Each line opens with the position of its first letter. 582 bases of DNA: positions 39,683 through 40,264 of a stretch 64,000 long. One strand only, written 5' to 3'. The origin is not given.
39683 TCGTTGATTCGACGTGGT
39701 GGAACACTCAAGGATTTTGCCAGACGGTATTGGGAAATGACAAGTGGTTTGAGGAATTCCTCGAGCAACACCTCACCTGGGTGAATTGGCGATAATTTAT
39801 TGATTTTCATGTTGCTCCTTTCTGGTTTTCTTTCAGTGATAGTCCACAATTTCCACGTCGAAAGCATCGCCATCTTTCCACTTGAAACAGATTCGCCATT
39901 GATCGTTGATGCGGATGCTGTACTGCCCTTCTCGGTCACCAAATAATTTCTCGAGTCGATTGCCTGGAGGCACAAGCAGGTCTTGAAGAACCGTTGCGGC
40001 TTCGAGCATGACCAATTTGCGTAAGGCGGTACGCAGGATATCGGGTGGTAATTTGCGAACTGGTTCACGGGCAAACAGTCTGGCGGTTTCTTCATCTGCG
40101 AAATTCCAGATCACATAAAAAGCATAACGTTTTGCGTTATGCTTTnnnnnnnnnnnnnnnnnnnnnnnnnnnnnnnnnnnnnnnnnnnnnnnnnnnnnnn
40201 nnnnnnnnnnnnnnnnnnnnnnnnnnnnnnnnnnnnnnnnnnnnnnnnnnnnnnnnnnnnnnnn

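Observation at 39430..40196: HigBA cassette inserted at the 3' end of a nucleoside phosphorylase gene with a 53-bp target duplication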

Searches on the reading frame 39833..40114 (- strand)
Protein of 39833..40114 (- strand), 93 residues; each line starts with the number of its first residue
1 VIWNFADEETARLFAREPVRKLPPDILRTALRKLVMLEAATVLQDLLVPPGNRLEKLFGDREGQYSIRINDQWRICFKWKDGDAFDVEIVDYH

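Call 6: search_protein_families(library=pfam, proteins=[window:39833-40114:-])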
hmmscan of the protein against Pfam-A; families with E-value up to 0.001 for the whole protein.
window:39833-40114:- (93 aa): 1 family
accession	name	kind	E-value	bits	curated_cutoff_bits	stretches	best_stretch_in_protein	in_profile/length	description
PF05015.19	HigB-like_toxin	-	1.5e-19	70.7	27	1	4-93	2-91/91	RelE-like toxin of type II toxin-antitoxin system HigB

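Call 9: find_encoding_contigs(protein=window:39833-40114:-, flank=6000, max_places=10)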
Protein window:39833-40114:- (93 aa): no gene with exactly this product is on record in the collection.

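Call 26: find_homologous_proteins(query=window:39833-40114:-, max_evalue=1e-8)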
Query window:39833-40114:- (93 aa): 8000 proteins with E <= 1e-8 among 8000 candidates; the best 120 are listed.
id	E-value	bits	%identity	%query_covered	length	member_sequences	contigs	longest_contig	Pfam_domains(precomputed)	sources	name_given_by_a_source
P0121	2.7e-54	199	94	100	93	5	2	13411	PF05015.19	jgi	jgi:toxin HigB-1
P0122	3.6e-54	199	96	100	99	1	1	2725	PF05015.19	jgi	jgi:toxin HigB-1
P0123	1.0e-52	194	91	100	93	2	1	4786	PF05015.19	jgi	jgi:toxin HigB-1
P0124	2.7e-50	186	86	100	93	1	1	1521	PF05015.19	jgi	jgi:proteic killer suppression protein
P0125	6.5e-42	159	87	85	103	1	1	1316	PF05015.19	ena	-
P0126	1.8e-41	158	77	100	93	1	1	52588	PF05015.19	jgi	jgi:proteic killer suppression protein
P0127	1.0e-40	155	74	100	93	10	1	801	PF05015.19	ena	-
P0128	1.4e-40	155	78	100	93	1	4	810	PF05015.19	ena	-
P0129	1.4e-40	155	75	100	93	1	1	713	PF05015.19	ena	-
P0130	2.0e-40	154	75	100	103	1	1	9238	PF05015.19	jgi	jgi:proteic killer suppression protein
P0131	2.6e-40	154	76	100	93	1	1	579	PF05015.19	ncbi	-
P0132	2.6e-40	154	76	100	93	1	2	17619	PF05015.19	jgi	jgi:proteic killer suppression protein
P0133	2.7e-40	154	78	100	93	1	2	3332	PF05015.19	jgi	jgi:proteic killer suppression protein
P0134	3.8e-40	154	78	100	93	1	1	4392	PF05015.19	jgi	jgi:proteic killer suppression protein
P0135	5.1e-40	153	74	100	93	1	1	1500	PF05015.19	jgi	jgi:proteic killer suppression protein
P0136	5.2e-40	153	78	100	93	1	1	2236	PF05015.19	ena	-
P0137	5.3e-40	153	74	100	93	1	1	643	PF05015.19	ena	-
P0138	5.7e-40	153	75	100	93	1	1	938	PF05015.19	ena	-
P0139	6.9e-40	153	77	100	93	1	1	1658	PF05015.19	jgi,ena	jgi:proteic killer suppression protein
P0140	6.9e-40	153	74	100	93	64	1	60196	PF05015.19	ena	-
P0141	7.4e-40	153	75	100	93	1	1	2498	PF05015.19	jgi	jgi:toxin HigB-1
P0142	7.5e-40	153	74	100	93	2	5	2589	PF05015.19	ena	-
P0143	9.2e-40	152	77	100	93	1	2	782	PF05015.19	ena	-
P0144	9.8e-40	152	75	100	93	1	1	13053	PF05015.19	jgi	jgi:proteic killer suppression protein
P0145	1.1e-39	152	75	100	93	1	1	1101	PF05015.19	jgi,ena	-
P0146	1.3e-39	152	75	100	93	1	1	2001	PF05015.19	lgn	-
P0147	1.3e-39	152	75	100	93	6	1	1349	PF05015.19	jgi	jgi:proteic killer suppression protein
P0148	1.3e-39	152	75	100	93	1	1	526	PF05015.19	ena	-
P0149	1.3e-39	152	76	100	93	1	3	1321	PF05015.19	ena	-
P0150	1.3e-39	152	73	100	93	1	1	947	PF05015.19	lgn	-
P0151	1.8e-39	151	75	100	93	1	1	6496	PF05015.19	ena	-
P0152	1.9e-39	151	73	100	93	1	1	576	PF05015.19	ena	-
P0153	1.9e-39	151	74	100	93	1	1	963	PF05015.19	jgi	jgi:addiction module HigA family antidote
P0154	1.9e-39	151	74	100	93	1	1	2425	PF05015.19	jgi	jgi:proteic killer suppression protein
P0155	2.1e-39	151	74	100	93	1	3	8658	PF05015.19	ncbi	-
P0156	2.5e-39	151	76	100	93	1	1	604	PF05015.19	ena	-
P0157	2.8e-39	151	75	100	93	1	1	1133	PF05015.19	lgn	-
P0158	2.9e-39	151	74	99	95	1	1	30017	PF05015.19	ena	-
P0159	3.0e-39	151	74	100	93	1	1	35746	PF05015.19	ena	-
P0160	3.5e-39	150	76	100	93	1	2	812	PF05015.19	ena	-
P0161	3.6e-39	150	74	100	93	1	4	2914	PF05015.19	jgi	jgi:proteic killer suppression protein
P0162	3.7e-39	150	74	100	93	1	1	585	PF05015.19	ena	-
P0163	3.8e-39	150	74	100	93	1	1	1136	PF05015.19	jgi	jgi:proteic killer suppression protein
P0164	5.1e-39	150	73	100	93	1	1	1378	PF05015.19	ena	-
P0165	5.1e-39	150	73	100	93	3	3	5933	PF05015.19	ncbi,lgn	-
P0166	6.7e-39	150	74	100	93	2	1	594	PF05015.19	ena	-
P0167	6.8e-39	150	74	100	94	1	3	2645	PF05015.19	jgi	jgi:toxin HigB-1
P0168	6.9e-39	150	75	100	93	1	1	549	PF05015.19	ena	-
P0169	7.1e-39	150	77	100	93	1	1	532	PF05015.19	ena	-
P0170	9.6e-39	149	71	100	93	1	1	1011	PF05015.19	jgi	jgi:proteic killer suppression protein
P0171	9.7e-39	149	75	100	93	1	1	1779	PF05015.19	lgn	-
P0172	9.8e-39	149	73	100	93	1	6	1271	PF05015.19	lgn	-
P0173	1.1e-38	149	73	100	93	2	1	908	PF05015.19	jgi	jgi:toxin HigB-1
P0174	1.2e-38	149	72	100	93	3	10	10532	PF05015.19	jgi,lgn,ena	jgi:proteic killer suppression protein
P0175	1.2e-38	149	74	100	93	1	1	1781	PF05015.19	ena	-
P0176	1.3e-38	149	73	100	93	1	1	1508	PF05015.19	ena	-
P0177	1.3e-38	149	74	100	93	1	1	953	PF05015.19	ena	-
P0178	1.3e-38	149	74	100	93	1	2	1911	PF05015.19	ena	-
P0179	1.3e-38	149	73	100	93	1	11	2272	PF05015.19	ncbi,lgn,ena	-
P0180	1.3e-38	149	73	100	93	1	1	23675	PF05015.19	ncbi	-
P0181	1.3e-38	149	76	100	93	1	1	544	PF05015.19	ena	-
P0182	1.4e-38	149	73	100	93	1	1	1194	PF05015.19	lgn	-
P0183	1.4e-38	149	74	100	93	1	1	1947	PF05015.19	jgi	-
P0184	1.4e-38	149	73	100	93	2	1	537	PF05015.19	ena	-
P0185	1.5e-38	148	71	100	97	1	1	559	PF05015.19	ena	-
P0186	1.5e-38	148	74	100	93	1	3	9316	PF05015.19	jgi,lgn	jgi:proteic killer suppression protein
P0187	1.5e-38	148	72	100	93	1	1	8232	PF05015.19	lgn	-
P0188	1.8e-38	148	74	100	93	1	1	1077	PF05015.19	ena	-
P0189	1.8e-38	148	72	100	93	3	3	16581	PF05015.19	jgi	jgi:proteic killer suppression protein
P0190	1.9e-38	148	74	100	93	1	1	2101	PF05015.19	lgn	-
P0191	1.9e-38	148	72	100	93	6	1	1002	PF05015.19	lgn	-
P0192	2.0e-38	148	72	100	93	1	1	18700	PF05015.19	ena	-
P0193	2.0e-38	148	73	100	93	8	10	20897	PF05015.19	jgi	jgi:toxin HigB-1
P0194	2.1e-38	148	75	100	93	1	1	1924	PF05015.19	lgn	-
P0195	2.4e-38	148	73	100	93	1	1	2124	PF05015.19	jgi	-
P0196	2.4e-38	148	74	100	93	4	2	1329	PF05015.19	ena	-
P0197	2.5e-38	148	71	100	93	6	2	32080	PF05015.19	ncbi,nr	ncbi:MAG: type II toxin-antitoxin system RelE/ParE family toxin [Candidatus Rokubacteria bacterium]|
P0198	2.5e-38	148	73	100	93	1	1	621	PF05015.19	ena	-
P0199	2.5e-38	148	73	100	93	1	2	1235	PF05015.19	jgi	jgi:proteic killer suppression protein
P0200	2.5e-38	148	73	100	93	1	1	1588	PF05015.19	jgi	-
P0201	2.6e-38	148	73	100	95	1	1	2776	PF05015.19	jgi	jgi:toxin HigB-1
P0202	2.9e-38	148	74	100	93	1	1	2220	PF05015.19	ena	-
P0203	3.4e-38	147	73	100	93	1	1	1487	PF05015.19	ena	-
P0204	3.5e-38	147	73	100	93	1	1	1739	PF05015.19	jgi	jgi:proteic killer suppression protein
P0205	3.6e-38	147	72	100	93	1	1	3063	PF05015.19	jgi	jgi:proteic killer suppression protein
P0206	3.6e-38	147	73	100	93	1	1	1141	PF05015.19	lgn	-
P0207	3.7e-38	147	73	100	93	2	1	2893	PF05015.19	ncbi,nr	ncbi:MAG TPA: type II toxin-antitoxin system RelE/ParE family toxin [Candidatus Dormibacteraeota bac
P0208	3.8e-38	147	74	100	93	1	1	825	PF05015.19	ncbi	-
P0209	4.4e-38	147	72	100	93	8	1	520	PF05015.19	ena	-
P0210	4.6e-38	147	73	100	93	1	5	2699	PF05015.19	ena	-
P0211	5.1e-38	147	72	100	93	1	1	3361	PF05015.19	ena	-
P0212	5.3e-38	147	72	100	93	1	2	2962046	PF05015.19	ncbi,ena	-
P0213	5.5e-38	147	72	100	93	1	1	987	PF05015.19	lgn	-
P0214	6.4e-38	146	73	100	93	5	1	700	PF05015.19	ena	-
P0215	6.5e-38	146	72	100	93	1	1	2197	PF05015.19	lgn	-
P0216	6.6e-38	146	72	100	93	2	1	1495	PF05015.19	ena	-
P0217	6.6e-38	146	70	100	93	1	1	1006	PF05015.19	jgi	jgi:proteic killer suppression protein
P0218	6.8e-38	146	72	100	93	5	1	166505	PF05015.19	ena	-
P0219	6.8e-38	146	73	100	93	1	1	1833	PF05015.19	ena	-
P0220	7.0e-38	146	72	100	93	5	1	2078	PF05015.19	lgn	-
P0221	7.4e-38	146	74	100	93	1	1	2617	PF05015.19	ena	-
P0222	7.5e-38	146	71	100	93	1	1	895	PF05015.19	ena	-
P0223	9.1e-38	146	73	100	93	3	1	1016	PF05015.19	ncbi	-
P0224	9.1e-38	146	74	100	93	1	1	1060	PF05015.19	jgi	jgi:proteic killer suppression protein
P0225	9.5e-38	146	75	100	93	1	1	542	PF05015.19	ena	-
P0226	1.0e-37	146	73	100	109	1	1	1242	PF05015.19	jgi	-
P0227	1.2e-37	146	73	100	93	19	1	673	PF05015.19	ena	-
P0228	1.3e-37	146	76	94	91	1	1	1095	PF05015.19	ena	-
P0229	1.3e-37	146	73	100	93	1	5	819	PF05015.19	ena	-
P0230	1.3e-37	145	70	100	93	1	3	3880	PF05015.19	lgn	-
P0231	1.3e-37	145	73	100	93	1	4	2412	PF05015.19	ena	-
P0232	1.3e-37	145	71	100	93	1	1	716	PF05015.19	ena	-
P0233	1.3e-37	145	71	100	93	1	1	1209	PF05015.19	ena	-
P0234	1.3e-37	145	72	100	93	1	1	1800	PF05015.19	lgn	-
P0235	1.4e-37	145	71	100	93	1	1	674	PF05015.19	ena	-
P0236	1.4e-37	145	71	100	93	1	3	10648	PF05015.19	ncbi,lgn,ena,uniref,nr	ncbi:MAG: Toxin HigB [uncultured Gemmatimonadaceae bacterium]|uniref:Toxin HigB n=1 Tax=uncultured G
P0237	1.4e-37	145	71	100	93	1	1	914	PF05015.19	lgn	-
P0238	1.5e-37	145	71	100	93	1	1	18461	PF05015.19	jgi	jgi:toxin HigB-1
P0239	1.7e-37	145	72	100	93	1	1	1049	PF05015.19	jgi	jgi:toxin HigB-1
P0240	1.8e-37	145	73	100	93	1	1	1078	PF05015.19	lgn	-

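Call 27: find_encoding_contigs(protein=P0121, flank=5000, max_places=6)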
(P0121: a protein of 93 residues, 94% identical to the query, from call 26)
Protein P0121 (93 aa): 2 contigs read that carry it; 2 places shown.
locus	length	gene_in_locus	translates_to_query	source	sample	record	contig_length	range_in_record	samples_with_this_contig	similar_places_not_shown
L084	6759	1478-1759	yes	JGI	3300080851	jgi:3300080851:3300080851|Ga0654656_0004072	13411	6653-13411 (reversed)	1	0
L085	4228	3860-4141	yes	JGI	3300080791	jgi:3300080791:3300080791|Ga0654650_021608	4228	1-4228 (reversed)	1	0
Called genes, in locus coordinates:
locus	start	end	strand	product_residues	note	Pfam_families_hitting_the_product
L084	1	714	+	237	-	?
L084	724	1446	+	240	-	PF01048:PNP_UDP_1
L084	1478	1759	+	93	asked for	PF05015:HigB-like_toxin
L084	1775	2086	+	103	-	PF01381:HTH_3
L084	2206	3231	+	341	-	PF08501:Shikimate_dh_N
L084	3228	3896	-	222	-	PF00392:GntR, PF07729:FCD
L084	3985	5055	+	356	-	PF03401:TctC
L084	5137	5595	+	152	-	PF07331:TctB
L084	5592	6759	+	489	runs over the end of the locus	PF01970:TctA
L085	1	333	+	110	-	?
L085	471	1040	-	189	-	-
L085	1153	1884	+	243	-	PF25283:DUF7873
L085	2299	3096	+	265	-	PF01048:PNP_UDP_1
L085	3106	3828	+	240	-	PF01048:PNP_UDP_1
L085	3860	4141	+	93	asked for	PF05015:HigB-like_toxin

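Call 28: find_encoding_contigs(protein=P0122, flank=5000, max_places=6)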
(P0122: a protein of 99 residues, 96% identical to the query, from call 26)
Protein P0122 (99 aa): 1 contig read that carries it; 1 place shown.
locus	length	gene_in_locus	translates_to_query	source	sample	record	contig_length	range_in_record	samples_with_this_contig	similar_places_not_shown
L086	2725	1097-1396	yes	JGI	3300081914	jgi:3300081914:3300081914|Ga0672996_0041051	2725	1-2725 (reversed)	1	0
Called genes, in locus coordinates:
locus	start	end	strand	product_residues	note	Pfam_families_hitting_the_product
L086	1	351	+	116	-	?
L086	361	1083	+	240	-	PF01048:PNP_UDP_1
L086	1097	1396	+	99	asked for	PF05015:HigB-like_toxin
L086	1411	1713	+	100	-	PF01381:HTH_3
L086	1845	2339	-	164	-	PF02469:Fasciclin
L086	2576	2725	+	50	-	?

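Call 29: find_encoding_contigs(protein=P0123, flank=5000, max_places=6)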
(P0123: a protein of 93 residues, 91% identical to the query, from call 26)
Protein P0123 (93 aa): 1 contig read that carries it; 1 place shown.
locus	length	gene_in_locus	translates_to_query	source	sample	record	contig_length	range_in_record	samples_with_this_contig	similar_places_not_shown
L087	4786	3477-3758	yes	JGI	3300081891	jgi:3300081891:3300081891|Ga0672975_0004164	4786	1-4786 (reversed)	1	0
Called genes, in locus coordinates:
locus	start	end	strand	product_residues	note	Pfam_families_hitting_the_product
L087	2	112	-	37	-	?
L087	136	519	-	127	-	PF00383:dCMP_cyt_deam_1 (weak)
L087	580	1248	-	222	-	PF08668:HDOD (weak), PF13487:HD_5, PF01966:HD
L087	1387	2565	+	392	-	PF17785:PUA_3, PF10672:Methyltrans_SAM, PF02475:TRM5-TYW2_MTfase (weak), PF01596:Methyltransf_3 (weak), PF03602:Cons_hypoth95, PF13847:Methyltransf_31 (weak)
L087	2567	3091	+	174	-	PF00300:His_Phos_1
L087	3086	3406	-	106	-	-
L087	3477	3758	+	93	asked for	PF05015:HigB-like_toxin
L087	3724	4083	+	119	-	PF01381:HTH_3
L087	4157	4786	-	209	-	?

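Call 40: find_related_loci(query=window:39833-40114:-, collection=metagenome_contigs, flank=4000)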
Query window:39833-40114:- (93 aa) in metagenome_contigs; peptide patterns used: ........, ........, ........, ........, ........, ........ (x = any residue, [..] = any of these).
600 stretches matched a pattern (row limit reached: there are more); 586 encode a relative of the query (tblastn E <= 1e-3); the best 80 are kept; 80 distinct loci.
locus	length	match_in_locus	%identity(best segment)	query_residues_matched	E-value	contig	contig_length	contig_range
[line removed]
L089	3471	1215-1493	68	1-93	8e-42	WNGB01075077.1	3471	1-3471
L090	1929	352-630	70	1-93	3e-41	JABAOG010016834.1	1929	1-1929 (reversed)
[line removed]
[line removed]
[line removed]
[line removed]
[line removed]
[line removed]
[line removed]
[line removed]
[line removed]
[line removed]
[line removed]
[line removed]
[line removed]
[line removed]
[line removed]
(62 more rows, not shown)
